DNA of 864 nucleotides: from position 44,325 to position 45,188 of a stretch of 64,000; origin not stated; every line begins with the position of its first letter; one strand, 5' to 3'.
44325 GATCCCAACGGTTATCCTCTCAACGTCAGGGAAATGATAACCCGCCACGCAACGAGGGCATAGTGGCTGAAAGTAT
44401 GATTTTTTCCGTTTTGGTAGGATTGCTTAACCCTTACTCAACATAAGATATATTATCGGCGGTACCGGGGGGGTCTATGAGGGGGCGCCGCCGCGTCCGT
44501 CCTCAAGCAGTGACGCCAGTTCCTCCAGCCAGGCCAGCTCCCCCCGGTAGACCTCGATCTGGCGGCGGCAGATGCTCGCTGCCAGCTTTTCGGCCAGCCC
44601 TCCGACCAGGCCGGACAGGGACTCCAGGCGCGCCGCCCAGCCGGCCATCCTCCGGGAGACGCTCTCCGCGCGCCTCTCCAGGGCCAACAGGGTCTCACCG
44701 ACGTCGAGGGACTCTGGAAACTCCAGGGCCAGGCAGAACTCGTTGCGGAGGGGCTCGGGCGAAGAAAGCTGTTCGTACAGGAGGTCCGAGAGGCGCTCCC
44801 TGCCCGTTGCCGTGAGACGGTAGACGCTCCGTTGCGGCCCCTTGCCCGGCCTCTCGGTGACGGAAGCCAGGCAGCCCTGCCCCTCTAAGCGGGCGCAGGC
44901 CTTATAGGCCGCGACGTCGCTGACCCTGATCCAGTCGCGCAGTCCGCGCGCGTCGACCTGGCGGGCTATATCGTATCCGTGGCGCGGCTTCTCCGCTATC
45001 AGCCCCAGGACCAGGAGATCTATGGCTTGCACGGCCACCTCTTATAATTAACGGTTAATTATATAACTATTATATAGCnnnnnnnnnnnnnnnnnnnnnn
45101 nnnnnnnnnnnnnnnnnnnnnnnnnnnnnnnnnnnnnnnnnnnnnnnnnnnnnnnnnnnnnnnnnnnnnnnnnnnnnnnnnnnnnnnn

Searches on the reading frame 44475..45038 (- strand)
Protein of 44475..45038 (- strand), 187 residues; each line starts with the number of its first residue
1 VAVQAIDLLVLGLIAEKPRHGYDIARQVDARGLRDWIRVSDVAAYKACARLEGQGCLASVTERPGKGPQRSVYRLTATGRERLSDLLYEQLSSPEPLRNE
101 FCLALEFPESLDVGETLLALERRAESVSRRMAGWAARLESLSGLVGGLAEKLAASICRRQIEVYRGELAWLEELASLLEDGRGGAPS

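Call 3: search_protein_families(library=pfam, proteins=[window:44475-45038:-], max_evalue=0.01)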
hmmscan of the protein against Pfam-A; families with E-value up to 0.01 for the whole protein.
window:44475-45038:- (187 aa): 4 families
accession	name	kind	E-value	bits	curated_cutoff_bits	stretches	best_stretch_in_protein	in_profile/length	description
PF03551.20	PadR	-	7.1e-15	55.2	27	1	10-84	1-74/75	Transcriptional regulator PadR-like family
PF10400.15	Vir_act_alpha_C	-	0.00032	21.8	22.4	1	97-179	1-78/78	Virulence activator alpha C-term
PF14557.12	AphA_like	-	0.00062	20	27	1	4-175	10-174/174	Putative AphA-like transcriptional regulator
PF23991.1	DUF7310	-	0.0068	17.3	40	0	109-149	24-64/83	Coiled-coil region of unknown function (DUF7310)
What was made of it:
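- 44475..45038 (-): padR-family regulator, 185-187 aa, 40 nt downstream of DUF3786. Possibly the sixth operon gene. PF03551 (call 3).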

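Call 4: search_protein_families(library=ncbifam, proteins=[window:44475-45038:-], max_evalue=0.01)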
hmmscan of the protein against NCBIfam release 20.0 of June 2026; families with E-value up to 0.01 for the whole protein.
window:44475-45038:- (187 aa): 3 families
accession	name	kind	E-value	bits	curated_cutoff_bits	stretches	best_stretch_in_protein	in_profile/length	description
TIGR03433.1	padR_acidobact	paralog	1.5e-12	47.5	101.8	1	5-84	4-82/101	PadR family transcriptional regulator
NF053635.1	TransRegRv3488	equivalog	0.003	17.8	140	1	5-85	8-83/98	Rv3488 family transcriptional regulator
NF008326.0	PRK11114.1-5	equivalog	0.0067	14.7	1107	1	40-89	650-702/782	cellulose biosynthesis cyclic di-GMP-binding regulatory protein BcsB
